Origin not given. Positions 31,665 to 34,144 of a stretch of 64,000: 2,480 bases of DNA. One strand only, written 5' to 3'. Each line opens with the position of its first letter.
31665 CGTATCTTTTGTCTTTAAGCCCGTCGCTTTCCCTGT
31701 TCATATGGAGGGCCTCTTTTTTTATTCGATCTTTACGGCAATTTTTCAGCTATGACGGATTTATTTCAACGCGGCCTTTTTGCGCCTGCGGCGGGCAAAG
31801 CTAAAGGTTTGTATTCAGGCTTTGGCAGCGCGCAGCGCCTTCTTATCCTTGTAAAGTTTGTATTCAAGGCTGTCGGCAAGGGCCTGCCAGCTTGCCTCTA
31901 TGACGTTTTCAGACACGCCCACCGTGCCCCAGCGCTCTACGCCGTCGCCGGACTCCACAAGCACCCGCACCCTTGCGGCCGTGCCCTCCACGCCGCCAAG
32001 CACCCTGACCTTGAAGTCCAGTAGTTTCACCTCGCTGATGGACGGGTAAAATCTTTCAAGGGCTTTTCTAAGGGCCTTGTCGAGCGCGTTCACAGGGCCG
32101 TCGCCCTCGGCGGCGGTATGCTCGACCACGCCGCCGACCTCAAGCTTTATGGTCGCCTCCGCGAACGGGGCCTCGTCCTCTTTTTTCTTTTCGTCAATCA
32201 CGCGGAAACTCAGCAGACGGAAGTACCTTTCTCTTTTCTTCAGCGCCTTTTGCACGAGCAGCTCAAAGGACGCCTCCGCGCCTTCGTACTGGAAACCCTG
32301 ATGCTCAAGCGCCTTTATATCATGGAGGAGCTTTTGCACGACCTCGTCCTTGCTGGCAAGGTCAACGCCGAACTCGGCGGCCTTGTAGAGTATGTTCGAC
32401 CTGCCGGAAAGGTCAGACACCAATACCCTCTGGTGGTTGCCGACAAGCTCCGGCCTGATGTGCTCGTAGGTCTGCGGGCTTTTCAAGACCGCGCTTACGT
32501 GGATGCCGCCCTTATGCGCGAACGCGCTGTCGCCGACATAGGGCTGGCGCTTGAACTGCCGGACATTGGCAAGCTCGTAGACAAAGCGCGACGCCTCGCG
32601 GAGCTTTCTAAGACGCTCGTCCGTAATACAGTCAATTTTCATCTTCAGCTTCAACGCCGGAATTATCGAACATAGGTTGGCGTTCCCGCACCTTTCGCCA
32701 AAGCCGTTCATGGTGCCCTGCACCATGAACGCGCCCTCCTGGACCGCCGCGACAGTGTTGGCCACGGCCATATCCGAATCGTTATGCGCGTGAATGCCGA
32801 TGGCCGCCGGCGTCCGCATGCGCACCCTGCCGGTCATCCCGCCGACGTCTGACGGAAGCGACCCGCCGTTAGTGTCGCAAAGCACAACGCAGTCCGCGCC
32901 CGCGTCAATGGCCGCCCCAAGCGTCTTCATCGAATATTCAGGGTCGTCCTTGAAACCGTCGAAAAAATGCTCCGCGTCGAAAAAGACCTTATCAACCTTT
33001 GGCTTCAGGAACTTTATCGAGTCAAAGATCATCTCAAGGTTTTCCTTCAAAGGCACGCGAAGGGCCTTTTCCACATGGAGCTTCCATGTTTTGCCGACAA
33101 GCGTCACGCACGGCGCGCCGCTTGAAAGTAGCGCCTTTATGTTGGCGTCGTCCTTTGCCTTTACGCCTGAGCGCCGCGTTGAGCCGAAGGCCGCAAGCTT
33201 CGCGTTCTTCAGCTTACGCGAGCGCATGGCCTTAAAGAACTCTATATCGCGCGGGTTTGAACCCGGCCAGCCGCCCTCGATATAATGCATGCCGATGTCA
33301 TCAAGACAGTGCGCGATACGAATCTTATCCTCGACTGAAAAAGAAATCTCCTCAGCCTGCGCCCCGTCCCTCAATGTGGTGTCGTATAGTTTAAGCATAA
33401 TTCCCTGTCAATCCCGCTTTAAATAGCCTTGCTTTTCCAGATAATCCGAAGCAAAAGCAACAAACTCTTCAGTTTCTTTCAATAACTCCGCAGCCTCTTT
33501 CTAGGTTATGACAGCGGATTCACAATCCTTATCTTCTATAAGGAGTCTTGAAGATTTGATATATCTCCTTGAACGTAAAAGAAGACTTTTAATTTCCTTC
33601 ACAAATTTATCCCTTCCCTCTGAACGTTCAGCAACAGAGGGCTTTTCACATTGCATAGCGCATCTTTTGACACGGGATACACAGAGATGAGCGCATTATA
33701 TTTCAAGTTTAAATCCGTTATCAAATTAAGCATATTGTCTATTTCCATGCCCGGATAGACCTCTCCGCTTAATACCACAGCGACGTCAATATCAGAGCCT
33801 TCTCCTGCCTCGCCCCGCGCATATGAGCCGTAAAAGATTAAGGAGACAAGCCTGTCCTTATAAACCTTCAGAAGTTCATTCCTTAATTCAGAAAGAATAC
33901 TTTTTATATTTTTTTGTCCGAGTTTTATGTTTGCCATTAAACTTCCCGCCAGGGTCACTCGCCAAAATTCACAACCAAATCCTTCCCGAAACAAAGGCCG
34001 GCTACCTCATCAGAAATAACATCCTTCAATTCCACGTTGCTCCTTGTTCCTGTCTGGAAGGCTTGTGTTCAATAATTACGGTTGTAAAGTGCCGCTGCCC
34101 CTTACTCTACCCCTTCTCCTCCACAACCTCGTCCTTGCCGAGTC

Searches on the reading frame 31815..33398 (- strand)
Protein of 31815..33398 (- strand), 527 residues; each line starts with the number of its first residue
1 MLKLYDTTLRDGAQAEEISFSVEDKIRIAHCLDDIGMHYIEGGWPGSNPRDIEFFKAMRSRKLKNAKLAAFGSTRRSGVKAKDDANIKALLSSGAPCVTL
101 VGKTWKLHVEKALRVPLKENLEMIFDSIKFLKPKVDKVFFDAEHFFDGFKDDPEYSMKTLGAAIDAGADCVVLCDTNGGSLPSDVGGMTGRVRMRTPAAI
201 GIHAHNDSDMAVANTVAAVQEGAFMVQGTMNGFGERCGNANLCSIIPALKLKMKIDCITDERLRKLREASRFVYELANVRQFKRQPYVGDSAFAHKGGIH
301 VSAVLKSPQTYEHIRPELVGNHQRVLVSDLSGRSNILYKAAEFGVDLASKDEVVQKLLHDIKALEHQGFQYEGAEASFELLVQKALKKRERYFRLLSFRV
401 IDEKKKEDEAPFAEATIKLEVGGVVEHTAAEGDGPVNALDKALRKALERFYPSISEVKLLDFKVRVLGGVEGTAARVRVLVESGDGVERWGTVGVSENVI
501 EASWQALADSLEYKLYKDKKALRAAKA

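Call 47: search_protein_families(library=pfam, proteins=[window:31815-33398:-], max_evalue=0.00001)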
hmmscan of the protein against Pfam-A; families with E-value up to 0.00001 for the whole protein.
window:31815-33398:- (527 aa): 3 families
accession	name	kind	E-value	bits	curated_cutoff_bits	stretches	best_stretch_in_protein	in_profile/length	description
PF00682.25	HMGL-like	-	1.8e-47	162.4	29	1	2-273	2-260/260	HMGL-like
PF08502.15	LeuA_dimer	-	3.7e-29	101.7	24.9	1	373-514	2-130/131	LeuA allosteric (dimerisation) domain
PF22617.1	HCS_D2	-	5.3e-18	65.6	27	1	288-366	2-79/82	Homocitrate synthase post-HMGL domain-like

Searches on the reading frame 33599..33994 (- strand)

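Call 48: search_protein_families(library=pfam, proteins=[window:33599-33994:-], max_evalue=0.00001)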
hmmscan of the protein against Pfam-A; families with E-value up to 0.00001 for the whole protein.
window:33599-33994:- (131 aa): 2 families
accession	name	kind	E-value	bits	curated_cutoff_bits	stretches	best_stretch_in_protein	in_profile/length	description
PF01909.29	NTP_transf_2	-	2.3e-10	41.1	21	1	35-80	2-45/93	Nucleotidyltransferase domain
PF18765.7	Polbeta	-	3.3e-08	34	26.9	1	48-96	12-56/93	Polymerase beta, Nucleotidyltransferase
